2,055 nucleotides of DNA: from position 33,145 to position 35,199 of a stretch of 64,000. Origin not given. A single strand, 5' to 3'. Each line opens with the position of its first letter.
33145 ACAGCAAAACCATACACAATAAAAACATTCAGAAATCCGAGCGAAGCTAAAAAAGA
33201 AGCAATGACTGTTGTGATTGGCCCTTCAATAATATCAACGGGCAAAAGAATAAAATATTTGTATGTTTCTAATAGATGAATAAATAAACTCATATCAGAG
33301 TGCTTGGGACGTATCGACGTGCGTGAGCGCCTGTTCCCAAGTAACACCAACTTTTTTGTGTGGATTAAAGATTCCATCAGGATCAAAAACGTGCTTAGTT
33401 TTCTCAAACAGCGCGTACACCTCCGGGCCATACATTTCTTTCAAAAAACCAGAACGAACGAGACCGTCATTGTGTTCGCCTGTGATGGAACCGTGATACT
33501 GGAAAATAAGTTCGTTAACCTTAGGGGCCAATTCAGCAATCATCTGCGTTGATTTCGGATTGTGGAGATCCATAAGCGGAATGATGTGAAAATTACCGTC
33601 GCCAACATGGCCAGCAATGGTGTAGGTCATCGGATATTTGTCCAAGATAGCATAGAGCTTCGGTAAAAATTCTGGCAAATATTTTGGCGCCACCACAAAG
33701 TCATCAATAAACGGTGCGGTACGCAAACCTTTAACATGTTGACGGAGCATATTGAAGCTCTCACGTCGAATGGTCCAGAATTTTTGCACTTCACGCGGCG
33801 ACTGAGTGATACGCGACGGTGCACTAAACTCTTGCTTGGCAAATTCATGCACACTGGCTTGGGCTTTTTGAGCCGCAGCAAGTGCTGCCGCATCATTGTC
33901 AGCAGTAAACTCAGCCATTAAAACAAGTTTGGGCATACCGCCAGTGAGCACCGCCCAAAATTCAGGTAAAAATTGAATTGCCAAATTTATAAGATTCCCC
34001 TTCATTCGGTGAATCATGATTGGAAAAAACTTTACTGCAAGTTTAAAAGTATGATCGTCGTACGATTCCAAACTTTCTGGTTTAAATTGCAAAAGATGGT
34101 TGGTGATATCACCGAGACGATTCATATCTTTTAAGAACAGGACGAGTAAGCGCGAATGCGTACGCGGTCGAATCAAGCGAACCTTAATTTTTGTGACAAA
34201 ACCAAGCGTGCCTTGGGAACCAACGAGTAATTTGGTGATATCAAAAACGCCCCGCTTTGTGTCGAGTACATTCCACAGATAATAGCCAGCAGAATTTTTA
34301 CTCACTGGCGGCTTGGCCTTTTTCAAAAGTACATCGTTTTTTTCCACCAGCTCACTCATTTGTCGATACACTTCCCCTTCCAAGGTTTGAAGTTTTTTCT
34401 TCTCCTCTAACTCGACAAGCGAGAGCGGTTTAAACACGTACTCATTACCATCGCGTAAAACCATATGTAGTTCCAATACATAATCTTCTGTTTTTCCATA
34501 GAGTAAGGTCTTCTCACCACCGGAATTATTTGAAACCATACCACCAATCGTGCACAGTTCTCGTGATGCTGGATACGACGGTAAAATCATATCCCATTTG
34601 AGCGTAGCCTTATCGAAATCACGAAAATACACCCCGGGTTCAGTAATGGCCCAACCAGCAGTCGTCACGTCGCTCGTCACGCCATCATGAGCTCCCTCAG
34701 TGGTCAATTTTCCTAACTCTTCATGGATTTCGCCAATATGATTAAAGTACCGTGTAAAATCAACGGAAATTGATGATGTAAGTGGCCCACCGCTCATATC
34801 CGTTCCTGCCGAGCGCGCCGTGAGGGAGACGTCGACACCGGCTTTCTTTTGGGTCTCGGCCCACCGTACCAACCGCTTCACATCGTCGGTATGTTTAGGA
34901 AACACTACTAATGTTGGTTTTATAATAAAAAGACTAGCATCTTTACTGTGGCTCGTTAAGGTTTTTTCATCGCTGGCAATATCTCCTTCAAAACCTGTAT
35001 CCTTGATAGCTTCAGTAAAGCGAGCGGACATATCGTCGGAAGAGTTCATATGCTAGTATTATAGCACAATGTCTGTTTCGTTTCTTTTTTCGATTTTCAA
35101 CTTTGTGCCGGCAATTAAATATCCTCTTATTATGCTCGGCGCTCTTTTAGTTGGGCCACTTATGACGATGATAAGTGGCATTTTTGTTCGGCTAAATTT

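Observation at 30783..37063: Compact envelope glycoconjugate locus: acyltransferase, GT9, three DedA paralogs, FAD-linked oxidase, GT2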

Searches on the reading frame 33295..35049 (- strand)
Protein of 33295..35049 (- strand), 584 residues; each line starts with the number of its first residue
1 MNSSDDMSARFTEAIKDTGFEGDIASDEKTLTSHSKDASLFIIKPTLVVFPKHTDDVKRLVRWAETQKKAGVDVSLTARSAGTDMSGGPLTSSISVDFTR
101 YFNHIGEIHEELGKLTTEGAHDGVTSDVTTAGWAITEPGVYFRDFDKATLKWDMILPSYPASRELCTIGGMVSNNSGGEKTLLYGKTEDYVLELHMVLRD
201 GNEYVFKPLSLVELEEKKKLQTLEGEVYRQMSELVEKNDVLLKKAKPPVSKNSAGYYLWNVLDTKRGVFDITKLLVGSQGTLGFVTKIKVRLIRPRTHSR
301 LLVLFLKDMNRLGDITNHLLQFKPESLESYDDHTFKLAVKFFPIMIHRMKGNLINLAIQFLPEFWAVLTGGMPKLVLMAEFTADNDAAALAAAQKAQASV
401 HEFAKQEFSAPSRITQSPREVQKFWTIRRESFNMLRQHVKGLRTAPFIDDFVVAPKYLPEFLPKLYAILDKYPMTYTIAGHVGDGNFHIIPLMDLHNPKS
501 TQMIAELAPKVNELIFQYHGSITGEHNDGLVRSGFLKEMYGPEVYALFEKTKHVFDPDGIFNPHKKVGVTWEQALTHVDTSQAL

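Call 3: search_protein_families(library=pfam, proteins=[window:33295-35049:-], max_evalue=0.01)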
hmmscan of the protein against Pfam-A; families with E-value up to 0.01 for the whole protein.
window:33295-35049:- (584 aa): 2 families
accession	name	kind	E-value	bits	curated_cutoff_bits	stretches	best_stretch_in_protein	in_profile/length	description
PF02913.24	FAD-oxidase_C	-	2.6e-43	149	21.2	1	298-565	4-247/248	FAD linked oxidases, C-terminal domain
PF01565.28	FAD_binding_4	-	1e-24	87.3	26.4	1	45-202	1-134/139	FAD binding domain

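Call 4: search_protein_families(library=ncbifam, proteins=[window:33295-35049:-], max_evalue=0.01)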
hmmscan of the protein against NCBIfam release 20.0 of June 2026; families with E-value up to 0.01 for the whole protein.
window:33295-35049:- (584 aa): 4 families
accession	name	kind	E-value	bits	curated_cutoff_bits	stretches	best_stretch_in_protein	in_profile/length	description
NF049975.1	2HglutDHaseYdiJ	equivalog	2.2e-82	277.3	1350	1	5-580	12-554/1018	D-2-hydroxyglutarate dehydrogenase YdiJ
TIGR00387.1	glcD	equivalog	6.5e-51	173.5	567.9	2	268-565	146-413/413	glycolate oxidase subunit GlcD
NF008408.0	PRK11230.1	equivalog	4.8e-33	114.4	897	3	396-568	305-473/499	glycolate oxidase subunit GlcD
NF008439.0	PRK11282.1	equivalog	2.3e-07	30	284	0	269-335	147-213/358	glycolate oxidase subunit GlcE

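Call 8: find_homologous_proteins(query=window:33295-35049:-, max_evalue=1e-10)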
Query window:33295-35049:- (584 aa): 8000 proteins with E <= 1e-10 among 8000 candidates; the best 120 are listed.
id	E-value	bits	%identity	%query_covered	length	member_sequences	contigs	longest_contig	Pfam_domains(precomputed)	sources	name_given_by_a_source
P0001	0.0e+0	1217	90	99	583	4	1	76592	PF01565.29,PF02913.25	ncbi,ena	-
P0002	0.0e+0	1102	82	100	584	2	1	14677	PF01565.29,PF02913.25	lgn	-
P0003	0.0e+0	1079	81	97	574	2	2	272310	PF01565.29,PF02913.25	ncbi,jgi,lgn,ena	-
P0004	9.6e-292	987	76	98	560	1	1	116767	PF01565.29,PF02913.25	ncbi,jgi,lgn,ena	jgi:FAD/FMN-containing dehydrogenase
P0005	3.4e-241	820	65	96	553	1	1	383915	PF01565.29,PF02913.25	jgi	jgi:FAD/FMN-containing dehydrogenase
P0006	1.7e-237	808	64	96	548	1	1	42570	PF01565.29,PF02913.25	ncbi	-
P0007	7.2e-234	796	63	98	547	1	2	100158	PF01565.29,PF02913.25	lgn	-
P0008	8.6e-234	796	62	98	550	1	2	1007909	PF01565.29,PF02913.25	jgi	jgi:FAD/FMN-containing dehydrogenase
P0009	2.1e-233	794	62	97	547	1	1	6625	PF01565.29,PF02913.25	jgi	jgi:FAD/FMN-containing dehydrogenase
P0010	1.4e-231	788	63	99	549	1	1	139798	PF01565.29,PF02913.25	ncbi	-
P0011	5.4e-231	786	61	98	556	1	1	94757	PF01565.29,PF02913.25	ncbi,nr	ncbi:FAD-binding oxidoreductase [Candidatus Parcubacteria bacterium]|nr:FAD-binding oxidoreductase [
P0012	1.3e-229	782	62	96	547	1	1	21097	PF01565.29,PF02913.25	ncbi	-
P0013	5.3e-228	776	62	96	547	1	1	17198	PF01565.29,PF02913.25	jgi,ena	-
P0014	1.6e-225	768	61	99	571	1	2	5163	PF01565.29,PF02913.25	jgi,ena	jgi:FAD/FMN-containing dehydrogenase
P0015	2.5e-224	764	60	96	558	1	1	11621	PF01565.29,PF02913.25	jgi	jgi:FAD/FMN-containing dehydrogenase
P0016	5.2e-223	760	60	96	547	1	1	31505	PF01565.29,PF02913.25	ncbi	-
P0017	3.9e-221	754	61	96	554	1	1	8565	PF01565.29,PF02913.25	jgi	jgi:FAD/FMN-containing dehydrogenase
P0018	4.5e-221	754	60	96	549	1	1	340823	PF01565.29,PF02913.25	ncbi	-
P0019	9.3e-221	753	59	96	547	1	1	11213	PF01565.29,PF02913.25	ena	-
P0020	3.0e-220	751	61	97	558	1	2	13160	PF01565.29,PF02913.25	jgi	jgi:FAD/FMN-containing dehydrogenase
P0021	4.0e-220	750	60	96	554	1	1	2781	PF01565.29,PF02913.25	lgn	-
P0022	5.0e-220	750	60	96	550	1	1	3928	PF01565.29,PF02913.25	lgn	-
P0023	1.9e-219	748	61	96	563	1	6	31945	PF01565.29,PF02913.25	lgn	-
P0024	5.8e-219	747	60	95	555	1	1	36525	PF01565.29,PF02913.25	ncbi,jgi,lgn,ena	-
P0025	1.5e-218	745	61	96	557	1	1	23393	PF01565.29,PF02913.25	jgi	jgi:FAD/FMN-containing dehydrogenase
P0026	2.9e-217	741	58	97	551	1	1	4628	PF01565.29,PF02913.25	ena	-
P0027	1.2e-214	732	58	98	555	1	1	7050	PF01565.29,PF02913.25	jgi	jgi:FAD/FMN-containing dehydrogenase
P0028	2.7e-214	731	59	96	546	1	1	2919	PF01565.29,PF02913.25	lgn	-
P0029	6.7e-214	730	58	97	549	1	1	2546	PF01565.29,PF02913.25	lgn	-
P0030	8.0e-214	730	58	97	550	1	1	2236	PF01565.29,PF02913.25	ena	-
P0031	3.5e-213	728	57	96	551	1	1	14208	PF01565.29,PF02913.25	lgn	-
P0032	1.1e-212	726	60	95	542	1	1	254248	PF01565.29,PF02913.25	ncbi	-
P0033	1.7e-212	725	58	96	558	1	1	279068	PF01565.29,PF02913.25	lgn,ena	-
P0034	3.7e-212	724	58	96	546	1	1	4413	PF01565.29,PF02913.25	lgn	-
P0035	4.5e-212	724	59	96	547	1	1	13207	PF01565.29,PF02913.25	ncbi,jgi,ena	-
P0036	8.0e-212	723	59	94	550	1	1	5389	PF01565.29,PF02913.25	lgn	-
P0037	8.3e-212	723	58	96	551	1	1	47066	PF01565.29,PF02913.25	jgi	-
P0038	1.1e-211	723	57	96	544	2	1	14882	PF01565.29,PF02913.25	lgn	-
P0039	1.9e-211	722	58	96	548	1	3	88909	PF01565.29,PF02913.25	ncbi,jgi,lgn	jgi:FAD/FMN-containing dehydrogenase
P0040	2.3e-211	722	57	96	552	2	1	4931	PF01565.29,PF02913.25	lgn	-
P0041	3.5e-211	721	57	96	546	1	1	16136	PF01565.29,PF02913.25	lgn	-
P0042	4.8e-211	720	58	96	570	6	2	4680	PF01565.29,PF02913.25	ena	-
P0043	4.9e-211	720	57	96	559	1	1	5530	PF01565.29,PF02913.25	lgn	-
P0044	5.7e-211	720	59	94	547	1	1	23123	PF01565.29,PF02913.25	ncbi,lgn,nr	ncbi:MAG: FAD-binding oxidoreductase [bacterium]|nr:FAD-binding oxidoreductase [bacterium]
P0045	6.0e-211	720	56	96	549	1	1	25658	PF01565.29,PF02913.25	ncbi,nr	ncbi:MAG: FAD-binding oxidoreductase [Candidatus Doudnabacteria bacterium]|nr:FAD-binding oxidoreduc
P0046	7.9e-211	720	57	96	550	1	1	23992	PF01565.29,PF02913.25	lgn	-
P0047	8.0e-211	720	58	96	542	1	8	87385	PF01565.29,PF02913.25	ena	-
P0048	9.2e-211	720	56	99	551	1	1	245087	PF01565.29,PF02913.25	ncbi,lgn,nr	ncbi:MAG: FAD-binding oxidoreductase [bacterium]|nr:FAD-binding oxidoreductase [bacterium]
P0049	9.6e-211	719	57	98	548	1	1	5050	PF01565.29,PF02913.25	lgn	-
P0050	1.4e-210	719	58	96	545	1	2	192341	PF01565.29,PF02913.25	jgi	jgi:FAD/FMN-containing dehydrogenase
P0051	2.0e-210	718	57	96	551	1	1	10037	PF01565.29,PF02913.25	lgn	-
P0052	2.1e-210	718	58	96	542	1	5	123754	PF01565.29,PF02913.25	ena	-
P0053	2.3e-210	718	58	97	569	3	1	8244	PF01565.29,PF02913.25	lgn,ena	-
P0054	2.7e-210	718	58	96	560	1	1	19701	PF01565.29,PF02913.25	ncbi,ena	-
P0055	4.9e-210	717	59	96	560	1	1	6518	PF01565.29,PF02913.25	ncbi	-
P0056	5.4e-210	717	57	96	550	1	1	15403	PF01565.29,PF02913.25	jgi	jgi:FAD/FMN-containing dehydrogenase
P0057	6.0e-210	717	59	96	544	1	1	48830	PF01565.29,PF02913.25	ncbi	ncbi:MAG: FAD-binding oxidoreductase [Patescibacteria group bacterium]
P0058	6.2e-210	717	58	96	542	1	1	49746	PF01565.29,PF02913.25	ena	-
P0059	6.2e-210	717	55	99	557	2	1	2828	PF01565.29,PF02913.25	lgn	-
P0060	7.7e-210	716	58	96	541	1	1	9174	PF01565.29,PF02913.25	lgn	-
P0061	7.8e-210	716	59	96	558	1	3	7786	PF01565.29,PF02913.25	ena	-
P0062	1.6e-209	715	57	96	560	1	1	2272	PF01565.29,PF02913.25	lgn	-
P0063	1.6e-209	715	57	96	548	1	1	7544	PF01565.29,PF02913.25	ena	-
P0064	3.4e-209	714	57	98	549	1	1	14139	PF01565.29,PF02913.25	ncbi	-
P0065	3.6e-209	714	57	98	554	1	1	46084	PF01565.29,PF02913.25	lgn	-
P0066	3.7e-209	714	57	96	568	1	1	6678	PF01565.29,PF02913.25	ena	-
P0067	3.8e-209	714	57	96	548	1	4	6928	PF01565.29,PF02913.25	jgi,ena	-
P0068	4.6e-209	714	57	96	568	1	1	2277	PF01565.29,PF02913.25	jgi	-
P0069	9.9e-209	713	58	96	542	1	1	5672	PF01565.29,PF02913.25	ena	-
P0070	1.2e-208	713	57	96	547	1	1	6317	PF01565.29,PF02913.25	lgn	-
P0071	1.6e-208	712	58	96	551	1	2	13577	PF01565.29,PF02913.25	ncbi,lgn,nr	ncbi:MAG: FAD-binding oxidoreductase [Candidatus Sungbacteria bacterium]|nr:FAD-binding oxidoreducta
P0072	1.7e-208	712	57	96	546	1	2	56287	PF01565.29,PF02913.25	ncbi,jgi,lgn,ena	-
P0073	2.8e-208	711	57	96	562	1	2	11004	PF01565.29,PF02913.25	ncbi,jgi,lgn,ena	-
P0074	3.4e-208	711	59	95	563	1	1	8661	PF01565.29,PF02913.25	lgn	-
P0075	3.6e-208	711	57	96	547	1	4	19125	PF01565.29,PF02913.25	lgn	-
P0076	4.2e-208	711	57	96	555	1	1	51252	PF01565.29,PF02913.25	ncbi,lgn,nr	ncbi:MAG TPA: FAD-binding oxidoreductase [Patescibacteria group bacterium]|nr:FAD-binding oxidoreduc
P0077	4.5e-208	711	57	96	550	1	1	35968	PF01565.29,PF02913.25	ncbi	-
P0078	4.7e-208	711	57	96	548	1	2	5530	PF01565.29,PF02913.25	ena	-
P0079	8.8e-208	710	57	96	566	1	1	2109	PF01565.29,PF02913.25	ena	-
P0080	1.1e-207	709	57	96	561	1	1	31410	PF01565.29,PF02913.25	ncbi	-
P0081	1.1e-207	709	56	99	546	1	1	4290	PF01565.29,PF02913.25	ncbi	-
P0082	1.2e-207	709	58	95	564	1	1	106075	PF01565.29,PF02913.25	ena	-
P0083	1.2e-207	709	56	96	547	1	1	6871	PF01565.29,PF02913.25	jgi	jgi:FAD/FMN-containing dehydrogenase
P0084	1.4e-207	709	58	95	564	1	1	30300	PF01565.29,PF02913.25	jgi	jgi:FAD/FMN-containing dehydrogenase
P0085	1.4e-207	709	57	96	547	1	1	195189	PF01565.29,PF02913.25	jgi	jgi:FAD/FMN-containing dehydrogenase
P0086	1.9e-207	709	57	96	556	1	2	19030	PF01565.29,PF02913.25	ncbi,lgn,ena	-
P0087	2.3e-207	708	57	96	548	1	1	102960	PF01565.29,PF02913.25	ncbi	ncbi:MAG: FAD-binding oxidoreductase [Candidatus Doudnabacteria bacterium]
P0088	2.4e-207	708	57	97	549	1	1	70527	PF01565.29,PF02913.25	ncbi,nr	ncbi:MAG: FAD-binding oxidoreductase [Candidatus Taylorbacteria bacterium]|nr:FAD-binding oxidoreduc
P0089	2.4e-207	708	57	96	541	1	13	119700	PF01565.29,PF02913.25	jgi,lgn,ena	-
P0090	2.4e-207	708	57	96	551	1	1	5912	PF01565.29,PF02913.25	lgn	-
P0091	2.6e-207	708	57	98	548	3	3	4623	PF01565.29,PF02913.25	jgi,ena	-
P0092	3.1e-207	708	63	85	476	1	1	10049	PF01565.29,PF02913.25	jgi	jgi:FAD/FMN-containing dehydrogenase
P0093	3.7e-207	708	59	95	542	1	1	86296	PF01565.29,PF02913.25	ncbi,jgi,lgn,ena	ncbi:MAG: FAD-binding oxidoreductase [Candidatus Paceibacterota bacterium]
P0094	4.3e-207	707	57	96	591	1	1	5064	PF01565.29,PF02913.25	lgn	-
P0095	6.5e-207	707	57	96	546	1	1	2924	PF01565.29,PF02913.25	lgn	-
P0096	7.0e-207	707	56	96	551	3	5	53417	PF01565.29,PF02913.25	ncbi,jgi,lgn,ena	ncbi:MAG TPA: FAD-binding oxidoreductase [Candidatus Paceibacterota bacterium]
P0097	8.2e-207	706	55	97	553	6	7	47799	PF01565.29,PF02913.25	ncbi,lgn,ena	-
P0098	1.1e-206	706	57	97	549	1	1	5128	PF01565.29,PF02913.25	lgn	-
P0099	1.2e-206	706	59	95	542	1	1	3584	PF01565.29,PF02913.25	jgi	-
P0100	1.3e-206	706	58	96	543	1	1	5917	PF01565.29,PF02913.25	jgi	-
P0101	1.7e-206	705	56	99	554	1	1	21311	PF01565.29,PF02913.25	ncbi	ncbi:MAG: FAD-binding oxidoreductase [Candidatus Sungiibacteriota bacterium]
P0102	1.8e-206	705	56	96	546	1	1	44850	PF01565.29,PF02913.25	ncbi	-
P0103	1.8e-206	705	58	94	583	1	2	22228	PF01565.29,PF02913.25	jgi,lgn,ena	jgi:FAD/FMN-containing dehydrogenase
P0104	2.3e-206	705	57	97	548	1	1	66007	PF01565.29,PF02913.25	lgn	-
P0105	2.9e-206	705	57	96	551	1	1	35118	PF01565.29,PF02913.25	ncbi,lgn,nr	ncbi:MAG: FAD-binding oxidoreductase [Candidatus Sungbacteria bacterium]|nr:FAD-binding oxidoreducta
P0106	3.4e-206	704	54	99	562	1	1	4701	PF01565.29,PF02913.25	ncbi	-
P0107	3.6e-206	704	56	98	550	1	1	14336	PF01565.29,PF02913.25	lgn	-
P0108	4.0e-206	704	58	96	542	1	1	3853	PF01565.29,PF02913.25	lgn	-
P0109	5.1e-206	704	57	96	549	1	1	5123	PF01565.29,PF02913.25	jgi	jgi:FAD/FMN-containing dehydrogenase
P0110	5.7e-206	704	56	96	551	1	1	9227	PF01565.29,PF02913.25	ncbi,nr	ncbi:MAG: FAD-binding oxidoreductase [bacterium]|nr:FAD-binding oxidoreductase [bacterium]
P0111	6.7e-206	703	56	97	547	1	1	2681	PF01565.29,PF02913.25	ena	-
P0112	7.9e-206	703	56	96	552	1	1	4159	PF01565.29,PF02913.25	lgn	-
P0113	8.7e-206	703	57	96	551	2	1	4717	PF01565.29,PF02913.25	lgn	-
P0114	8.9e-206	703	55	96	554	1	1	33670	PF01565.29,PF02913.25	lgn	-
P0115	1.2e-205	703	57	96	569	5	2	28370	PF01565.29,PF02913.25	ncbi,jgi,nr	ncbi:MAG TPA: FAD-binding oxidoreductase [Candidatus Paceibacterota bacterium]|jgi:FAD/FMN-containin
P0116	1.3e-205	703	56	96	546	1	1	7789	PF01565.29,PF02913.25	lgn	-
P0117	1.3e-205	703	56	96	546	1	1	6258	PF01565.29,PF02913.25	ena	-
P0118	1.3e-205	702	57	96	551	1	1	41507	PF01565.29,PF02913.25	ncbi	-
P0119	1.3e-205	702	57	96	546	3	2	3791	PF01565.29,PF02913.25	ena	-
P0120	1.4e-205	702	59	96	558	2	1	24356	PF01565.29,PF02913.25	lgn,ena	-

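Call 9: search_solved_structures(query=window:33295-35049:-, max_evalue=0.00001, show_alignments=1)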
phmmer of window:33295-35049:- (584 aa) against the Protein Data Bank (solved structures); distinct sequences matched with E-value up to 0.00001: 6.
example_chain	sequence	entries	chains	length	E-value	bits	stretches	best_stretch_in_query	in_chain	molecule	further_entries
9qgz_A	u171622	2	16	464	8.2e-24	87.4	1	420-567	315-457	Glycolate oxidase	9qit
8jdc_A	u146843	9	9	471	4.5e-20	75.1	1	446-565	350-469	Probable D-lactate dehydrogenase, mitochondrial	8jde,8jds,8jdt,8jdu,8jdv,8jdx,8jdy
7qh2_C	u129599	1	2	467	1.9e-19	73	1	439-565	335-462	Lactate dehydrogenase (NAD(+),ferredoxin) subunit LctD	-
8jdb_A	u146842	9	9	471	1.1e-18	70.5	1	446-565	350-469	Probable D-lactate dehydrogenase, mitochondrial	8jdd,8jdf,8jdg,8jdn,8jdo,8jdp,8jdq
3pm9_A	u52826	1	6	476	2.7e-17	65.9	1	410-566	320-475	Putative oxidoreductase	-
6lpn_A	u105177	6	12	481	4.5e-17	65.2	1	456-567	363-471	D-2-hydroxyglutarate dehydrogenase, mitochondrial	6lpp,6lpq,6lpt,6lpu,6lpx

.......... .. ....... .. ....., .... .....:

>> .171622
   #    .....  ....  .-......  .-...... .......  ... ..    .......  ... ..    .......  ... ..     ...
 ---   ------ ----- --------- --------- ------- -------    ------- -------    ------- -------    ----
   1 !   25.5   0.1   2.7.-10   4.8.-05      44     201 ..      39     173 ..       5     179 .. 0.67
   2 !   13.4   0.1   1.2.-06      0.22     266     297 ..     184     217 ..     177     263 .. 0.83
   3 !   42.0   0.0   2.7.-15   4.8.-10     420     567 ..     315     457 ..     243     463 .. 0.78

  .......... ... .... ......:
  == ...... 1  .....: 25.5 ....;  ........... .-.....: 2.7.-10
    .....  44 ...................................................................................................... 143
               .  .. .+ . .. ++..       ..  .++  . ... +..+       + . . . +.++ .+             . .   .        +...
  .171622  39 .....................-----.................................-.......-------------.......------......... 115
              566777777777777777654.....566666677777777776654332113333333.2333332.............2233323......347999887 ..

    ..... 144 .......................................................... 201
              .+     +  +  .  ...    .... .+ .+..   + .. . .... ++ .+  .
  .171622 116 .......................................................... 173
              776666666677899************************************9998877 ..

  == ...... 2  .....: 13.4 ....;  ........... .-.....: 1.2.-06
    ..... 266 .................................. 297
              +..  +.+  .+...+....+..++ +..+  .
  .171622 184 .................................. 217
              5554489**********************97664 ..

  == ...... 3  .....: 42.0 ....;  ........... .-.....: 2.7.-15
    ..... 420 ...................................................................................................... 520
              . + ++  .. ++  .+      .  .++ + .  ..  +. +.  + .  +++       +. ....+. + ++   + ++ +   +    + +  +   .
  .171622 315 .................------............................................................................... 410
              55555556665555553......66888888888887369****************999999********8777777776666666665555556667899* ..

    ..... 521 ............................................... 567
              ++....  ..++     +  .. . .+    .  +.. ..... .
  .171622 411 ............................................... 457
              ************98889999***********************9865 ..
